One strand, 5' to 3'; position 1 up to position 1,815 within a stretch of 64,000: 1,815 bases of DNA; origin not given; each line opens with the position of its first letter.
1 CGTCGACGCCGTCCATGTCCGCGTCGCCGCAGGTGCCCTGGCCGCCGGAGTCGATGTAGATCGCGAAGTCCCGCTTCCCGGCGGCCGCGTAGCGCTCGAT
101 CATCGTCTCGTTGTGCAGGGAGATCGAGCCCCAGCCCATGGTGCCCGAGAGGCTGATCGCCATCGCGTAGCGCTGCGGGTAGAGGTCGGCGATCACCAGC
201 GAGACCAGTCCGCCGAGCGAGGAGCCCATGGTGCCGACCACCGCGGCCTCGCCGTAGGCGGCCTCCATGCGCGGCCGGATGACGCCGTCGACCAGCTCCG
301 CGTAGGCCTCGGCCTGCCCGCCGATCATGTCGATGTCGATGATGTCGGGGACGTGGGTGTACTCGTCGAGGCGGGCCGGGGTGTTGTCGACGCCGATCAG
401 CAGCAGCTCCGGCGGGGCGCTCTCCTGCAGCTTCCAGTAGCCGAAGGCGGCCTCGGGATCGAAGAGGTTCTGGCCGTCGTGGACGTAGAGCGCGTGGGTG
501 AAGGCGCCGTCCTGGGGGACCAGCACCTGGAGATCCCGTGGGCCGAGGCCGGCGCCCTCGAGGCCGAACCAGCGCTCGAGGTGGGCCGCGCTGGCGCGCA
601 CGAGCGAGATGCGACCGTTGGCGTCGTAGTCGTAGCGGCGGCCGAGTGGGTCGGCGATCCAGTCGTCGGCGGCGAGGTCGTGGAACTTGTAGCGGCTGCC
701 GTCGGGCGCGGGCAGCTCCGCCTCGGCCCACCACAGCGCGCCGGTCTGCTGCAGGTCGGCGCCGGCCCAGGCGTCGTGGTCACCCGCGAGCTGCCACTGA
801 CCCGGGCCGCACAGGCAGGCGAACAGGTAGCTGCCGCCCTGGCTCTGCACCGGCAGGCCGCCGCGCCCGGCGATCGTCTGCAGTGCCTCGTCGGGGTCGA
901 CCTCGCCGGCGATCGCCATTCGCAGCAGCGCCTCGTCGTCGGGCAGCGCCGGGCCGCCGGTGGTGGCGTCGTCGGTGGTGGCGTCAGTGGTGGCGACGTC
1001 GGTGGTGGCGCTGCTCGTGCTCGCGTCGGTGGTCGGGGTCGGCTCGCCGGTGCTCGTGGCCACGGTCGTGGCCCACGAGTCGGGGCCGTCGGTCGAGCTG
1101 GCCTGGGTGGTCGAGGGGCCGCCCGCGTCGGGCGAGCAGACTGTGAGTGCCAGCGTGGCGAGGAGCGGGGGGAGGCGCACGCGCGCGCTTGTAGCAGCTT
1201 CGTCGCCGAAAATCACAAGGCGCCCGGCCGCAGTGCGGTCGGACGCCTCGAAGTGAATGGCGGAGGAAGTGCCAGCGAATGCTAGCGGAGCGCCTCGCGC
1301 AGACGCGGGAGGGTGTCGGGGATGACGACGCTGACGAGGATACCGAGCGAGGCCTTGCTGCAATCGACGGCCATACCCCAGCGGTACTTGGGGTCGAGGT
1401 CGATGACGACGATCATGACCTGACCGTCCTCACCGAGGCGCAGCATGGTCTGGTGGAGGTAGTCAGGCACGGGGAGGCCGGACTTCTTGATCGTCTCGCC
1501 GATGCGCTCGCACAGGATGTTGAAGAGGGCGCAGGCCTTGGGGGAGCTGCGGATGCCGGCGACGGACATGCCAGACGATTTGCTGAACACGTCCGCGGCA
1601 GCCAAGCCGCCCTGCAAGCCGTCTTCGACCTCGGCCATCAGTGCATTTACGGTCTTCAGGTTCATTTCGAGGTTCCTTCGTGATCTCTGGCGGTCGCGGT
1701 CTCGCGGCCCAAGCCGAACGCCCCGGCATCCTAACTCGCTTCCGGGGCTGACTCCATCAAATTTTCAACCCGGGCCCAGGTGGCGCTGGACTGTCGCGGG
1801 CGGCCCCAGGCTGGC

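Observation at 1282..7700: Sensor kinase translationally coupled to a tryptophanase/TPL-family lyase, with a CheY-like regulator, a small partner protein and an adjacent TrpB2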

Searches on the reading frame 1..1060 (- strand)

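Call 46: search_protein_families(library=pfam, proteins=[window:1-1060:-], max_evalue=0.001)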
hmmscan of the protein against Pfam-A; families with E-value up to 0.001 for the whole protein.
window:1-1060:- (353 aa): 2 families
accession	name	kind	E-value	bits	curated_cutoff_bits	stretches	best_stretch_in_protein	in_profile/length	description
PF00756.26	Esterase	-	3.5e-11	43.8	22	1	176-343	9-195/251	Putative esterase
PF00561.26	Abhydrolase_1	-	0.00088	19.4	25.8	0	262-308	60-103/245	alpha/beta hydrolase fold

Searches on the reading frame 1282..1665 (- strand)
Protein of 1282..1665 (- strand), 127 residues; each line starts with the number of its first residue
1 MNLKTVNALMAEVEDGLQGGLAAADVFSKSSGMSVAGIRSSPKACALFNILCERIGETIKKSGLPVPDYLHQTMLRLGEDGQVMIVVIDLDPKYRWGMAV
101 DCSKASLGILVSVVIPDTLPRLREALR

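Call 5: search_protein_families(library=pfam, proteins=[window:1282-1665:-], max_evalue=0.01)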
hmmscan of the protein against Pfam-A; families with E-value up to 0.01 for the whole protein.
window:1282-1665:- (127 aa): 0 families

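Call 6: search_protein_families(library=ncbifam, proteins=[window:1282-1665:-], max_evalue=0.01)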
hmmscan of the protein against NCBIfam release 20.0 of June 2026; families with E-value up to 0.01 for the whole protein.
window:1282-1665:- (127 aa): 0 families

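Call 8: search_solved_structures(query=window:1282-1665:-, show_alignments=2, max_evalue=10)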
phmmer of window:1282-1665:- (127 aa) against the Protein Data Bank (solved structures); distinct sequences matched with E-value up to 10: 4.
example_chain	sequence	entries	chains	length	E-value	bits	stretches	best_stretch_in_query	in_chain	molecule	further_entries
9e2g_2N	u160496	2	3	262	0.42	13.8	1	42-74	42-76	CCDC81 HU domain-containing protein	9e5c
5dmu_A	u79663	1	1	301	0.48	13.7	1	13-89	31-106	NHEJ Polymerase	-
3pzy_A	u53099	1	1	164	0.54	13.5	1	24-92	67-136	Mog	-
3oi9_A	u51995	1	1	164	0.75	13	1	24-92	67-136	Molybdenum cofactor synthesis domain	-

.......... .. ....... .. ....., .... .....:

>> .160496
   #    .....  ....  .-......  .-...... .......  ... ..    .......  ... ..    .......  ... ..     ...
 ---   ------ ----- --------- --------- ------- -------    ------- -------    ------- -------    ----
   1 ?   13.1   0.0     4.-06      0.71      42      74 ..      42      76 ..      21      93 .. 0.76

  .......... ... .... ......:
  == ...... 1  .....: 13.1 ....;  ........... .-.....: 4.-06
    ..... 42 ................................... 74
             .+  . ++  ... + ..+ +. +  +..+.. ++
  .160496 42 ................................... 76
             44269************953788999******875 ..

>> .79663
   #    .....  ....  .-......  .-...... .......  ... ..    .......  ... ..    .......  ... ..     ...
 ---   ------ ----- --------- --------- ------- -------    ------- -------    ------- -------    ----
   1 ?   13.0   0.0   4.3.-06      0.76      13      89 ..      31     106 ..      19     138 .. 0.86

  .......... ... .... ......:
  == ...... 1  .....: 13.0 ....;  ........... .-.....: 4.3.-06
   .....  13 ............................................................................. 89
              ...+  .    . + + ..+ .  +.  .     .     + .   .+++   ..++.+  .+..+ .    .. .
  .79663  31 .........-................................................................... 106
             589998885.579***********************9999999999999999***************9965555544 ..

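Call 19: find_homologous_proteins(query=window:1282-1665:-, max_evalue=0.001)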
Query window:1282-1665:- (127 aa): 96 proteins with E <= 0.001 among 117 candidates.
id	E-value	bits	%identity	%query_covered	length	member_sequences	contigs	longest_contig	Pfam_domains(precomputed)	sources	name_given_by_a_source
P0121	1.6e-69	249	93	100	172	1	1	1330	-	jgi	-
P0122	3.7e-68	245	91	100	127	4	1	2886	-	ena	-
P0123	4.9e-68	244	87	100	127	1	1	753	-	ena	-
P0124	2.1e-66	239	87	100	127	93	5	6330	-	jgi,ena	-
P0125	4.7e-66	238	86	100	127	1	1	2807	-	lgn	-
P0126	5.0e-66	238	86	100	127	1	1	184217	-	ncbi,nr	ncbi:MAG: hypothetical protein JNL82_07775 [Myxococcales bacterium]|nr:hypothetical protein [Myxococ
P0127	2.1e-65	236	87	100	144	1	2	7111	-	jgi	jgi:hypothetical protein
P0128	9.7e-65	234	87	100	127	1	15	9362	-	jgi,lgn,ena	-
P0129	2.0e-64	233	86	100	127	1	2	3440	-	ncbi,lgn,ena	-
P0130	2.6e-64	232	86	100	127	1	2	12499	-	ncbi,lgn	-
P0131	2.7e-64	232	86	100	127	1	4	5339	-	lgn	-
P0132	3.6e-64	232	86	100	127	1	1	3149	-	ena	-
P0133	5.2e-64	231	85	100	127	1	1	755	-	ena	-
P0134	5.4e-64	231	87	100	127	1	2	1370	-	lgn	-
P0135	7.1e-64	231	85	100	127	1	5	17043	-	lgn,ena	-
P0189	7.5e-56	205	75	100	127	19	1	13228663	-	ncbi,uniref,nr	ncbi:hypothetical protein [Nannocystis punicea]|uniref:Roadblock/LAMTOR2 domain-containing protein n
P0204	3.0e-50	187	66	99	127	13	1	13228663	-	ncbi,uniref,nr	ncbi:hypothetical protein [Nannocystis punicea]|uniref:Roadblock/LAMTOR2 domain-containing protein n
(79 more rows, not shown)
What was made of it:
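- On Roadblock/LC7 (MglB-like): UniRef labels orthologues 'Roadblock/LAMTOR2 domain-containing' (call 19).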

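Call 33: find_encoding_contigs(protein=P0189, flank=8000, max_places=1)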
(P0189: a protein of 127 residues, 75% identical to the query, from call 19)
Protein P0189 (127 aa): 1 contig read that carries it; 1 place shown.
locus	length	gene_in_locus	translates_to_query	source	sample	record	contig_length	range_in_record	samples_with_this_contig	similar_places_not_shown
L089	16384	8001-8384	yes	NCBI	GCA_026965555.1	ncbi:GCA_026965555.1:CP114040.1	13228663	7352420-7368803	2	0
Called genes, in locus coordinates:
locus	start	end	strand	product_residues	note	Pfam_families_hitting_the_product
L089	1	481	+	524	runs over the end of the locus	-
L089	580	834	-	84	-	-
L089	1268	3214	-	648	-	-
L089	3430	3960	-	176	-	PF13563:2_5_RNA_ligase2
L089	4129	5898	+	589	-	PF07626:PSD3 (weak), PF07637:PSD5, PF07631:PSD4, PF07627:PSCyt3, PF07624:PSD2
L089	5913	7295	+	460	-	PF07586:HXXSHH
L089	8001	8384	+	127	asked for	-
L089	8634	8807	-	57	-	-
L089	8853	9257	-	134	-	PF01638:HxlR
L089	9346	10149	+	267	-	PF00106:adh_short, PF13561:adh_short_C2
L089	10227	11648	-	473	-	PF00171:Aldedh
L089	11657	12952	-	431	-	PF01979:Amidohydro_1, PF07969:Amidohydro_3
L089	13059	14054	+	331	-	-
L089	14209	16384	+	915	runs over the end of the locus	PF00069:Pkinase, PF07714:PK_Tyr_Ser-Thr, PF01636:APH (weak), PF07719:TPR_2 (faint), PF13176:TPR_7 (faint), PF13374:TPR_10, PF13424:TPR_12 (weak)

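Call 34: find_encoding_contigs(protein=P0204, flank=8000, max_places=1)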
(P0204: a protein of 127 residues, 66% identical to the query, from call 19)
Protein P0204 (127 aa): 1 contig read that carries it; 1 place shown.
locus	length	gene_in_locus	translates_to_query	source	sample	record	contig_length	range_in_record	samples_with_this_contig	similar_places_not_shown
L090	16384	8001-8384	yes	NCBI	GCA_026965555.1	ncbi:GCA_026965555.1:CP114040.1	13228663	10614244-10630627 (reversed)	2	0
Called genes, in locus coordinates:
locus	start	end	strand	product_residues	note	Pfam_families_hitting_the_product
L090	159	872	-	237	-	-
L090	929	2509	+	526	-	PF17957:Big_7 (weak)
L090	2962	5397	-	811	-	-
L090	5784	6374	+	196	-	PF01812:5-FTHF_cyc-lig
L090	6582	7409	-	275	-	PF13616:Rotamase_3, PF00639:Rotamase, PF13616:Rotamase_3, PF00639:Rotamase, PF13145:Rotamase_2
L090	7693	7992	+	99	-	PF03992:ABM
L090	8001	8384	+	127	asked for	-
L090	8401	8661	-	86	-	-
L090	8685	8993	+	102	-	PF03992:ABM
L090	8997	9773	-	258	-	PF02633:Creatininase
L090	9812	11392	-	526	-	PF00501:AMP-binding, PF13193:AMP-binding_C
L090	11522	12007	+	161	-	-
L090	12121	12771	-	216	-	-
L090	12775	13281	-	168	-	PF04542:Sigma70_r2, PF08281:Sigma70_r4_2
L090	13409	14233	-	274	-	PF19220:Rod_CreS (faint), PF11559:ADIP (weak), PF00691:OmpA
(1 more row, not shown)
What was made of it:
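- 1282..1665 (-): Roadblock/LC7/MglB-fold protein, 127 aa. It is an accessory member of the cassette in the Nannocystis-like clade. N. punicea also has two unlinked paralogues (calls 33, 34).
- Two of three Roadblock paralogues in N. punicea are unlinked (calls 33, 34).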

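Call 35: predict_structure(alignment_id=A2)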
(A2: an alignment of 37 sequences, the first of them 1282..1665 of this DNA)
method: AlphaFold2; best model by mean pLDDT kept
length: 127 residues; sequences in the alignment: 37
mean_pLDDT: 90.6   pTM: 0.83
mean pLDDT of the five models: 90.6, 80.4, 75.0, 53.5, 51.5
residues with pLDDT >= 90: 79; 70-90: 48; 50-70: 0; < 50: 0
segments of 3 or more residues with pLDDT < 50: none
pLDDT, mean of each block of 10 residues (from residue 1): 92 92 92 88 87 89 84 90 93 94 90 94 94
secondary structure, 60 per line:
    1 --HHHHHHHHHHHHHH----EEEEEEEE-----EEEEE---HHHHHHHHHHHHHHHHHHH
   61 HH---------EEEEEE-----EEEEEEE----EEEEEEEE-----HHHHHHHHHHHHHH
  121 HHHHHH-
elements in order: H3-16 E21-28 E34-38 H42-62 E72-77 E83-89 E94-101 H107-126
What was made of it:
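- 1282..1665 (-): AF2 pLDDT 90.6 (call 35).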

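Call 37: fold_search(model_id=the predicted structure, library=pdb)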
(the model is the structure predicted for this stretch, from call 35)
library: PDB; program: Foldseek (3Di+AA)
matches with E <= 10: 1207; with E <= 0.001: 79
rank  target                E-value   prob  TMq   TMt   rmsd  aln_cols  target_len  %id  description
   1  9jue_C                1.0e-06  1.00  0.78  0.82   2.5       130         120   15  Roadblock3 homodimer structure from Candidatus Prometheoarchaeum syntrophicum strain MK-D1 (released 2024-10-16)
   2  9jue_F                4.1e-06  1.00  0.75  0.80   2.6       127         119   15  Roadblock3 homodimer structure from Candidatus Prometheoarchaeum syntrophicum strain MK-D1 (released 2024-10-16)
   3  9jue_B                5.5e-06  1.00  0.78  0.82   2.5       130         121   15  Roadblock3 homodimer structure from Candidatus Prometheoarchaeum syntrophicum strain MK-D1 (released 2024-10-16)
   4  6hjm_A                5.5e-06  1.00  0.74  0.73   2.8       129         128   12  Myxococcus xanthus MglB (released 2019-12-04)
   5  5x6v_G                5.9e-06  1.00  0.69  0.67   3.6       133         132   12  Crystal structure of human heteroheptameric complex (released 2017-12-06)
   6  6s6a_D                5.9e-06  1.00  0.67  0.35   3.6       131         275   11  Crystal structure of RagA-Q66L/RagC-T90N GTPase heterodimer complex (released 2019-10-16)
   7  6hjm_O                6.6e-06  1.00  0.75  0.78   2.5       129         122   12  Myxococcus xanthus MglB (released 2019-12-04)
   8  6hjm_J                6.6e-06  1.00  0.75  0.77   2.7       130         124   12  Myxococcus xanthus MglB (released 2019-12-04)
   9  6izw_C                7.5e-06  1.00  0.75  0.76   2.5       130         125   12  Myxococcus xanthus MglA bound to GTP-gamma-S and MglB (released 2019-10-16)
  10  6hjm_F                7.9e-06  1.00  0.75  0.75   2.6       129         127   12  Myxococcus xanthus MglB (released 2019-12-04)
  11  6hjm_S                7.9e-06  1.00  0.75  0.75   2.6       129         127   12  Myxococcus xanthus MglB (released 2019-12-04)
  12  8fw5_E                7.9e-06  1.00  0.64  0.32   5.0       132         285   16  Chimeric HsGATOR1-SpGtr-SpLam complex (released 2023-07-26)
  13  6s6d_C                9.5e-06  1.00  0.66  0.34   3.7       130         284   12  Crystal structure of RagA-Q66L-GTP/RagC-S75N-GDP GTPase heterodimer complex (released 2019-10-16)
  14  6s6d_D                1.0e-05  1.00  0.68  0.35   3.6       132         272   13  Crystal structure of RagA-Q66L-GTP/RagC-S75N-GDP GTPase heterodimer complex (released 2019-10-16)
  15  6h5b_B                1.1e-05  1.00  0.73  0.72   2.9       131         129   12  Myxococcus xanthus MglA in complex with its GAP MglB and GTPgammaS (released 2019-11-27)
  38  3kye_B                4.5e-05  1.00  0.69  0.71   3.6       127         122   11  Crystal Structure of Roadblock/LC7 Domain from Streptomyces avermitilis (released 2009-12-22)
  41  3kye_A                6.0e-05  1.00  0.70  0.73   3.3       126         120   10  Crystal Structure of Roadblock/LC7 Domain from Streptomyces avermitilis (released 2009-12-22)
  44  3kye_C                6.0e-05  1.00  0.62  0.65   3.7       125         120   14  Crystal Structure of Roadblock/LC7 Domain from Streptomyces avermitilis (released 2009-12-22)
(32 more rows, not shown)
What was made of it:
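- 1282..1665 (-): Foldseek to Roadblock and MglB, TM 0.75-0.78, E about 1e-6 (call 37).
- On Roadblock/LC7 (MglB-like): The fold test is met (calls 35, 37).
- Closest known: Roadblock/LC7 partners of signalling proteins: MglB. Same: The fold is the same alpha-beta-beta-alpha-beta-beta-beta-alpha, with TM 0.75 to M. xanthus MglB and 0.69-0.70 to the S. avermitilis Roadblock protein 3kye (call 37).
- Tried and rejected: I rejected it for the small protein, because all top fold matches are Roadblock, MglB, LAMTOR or Rag C-terminal domains (call 37).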
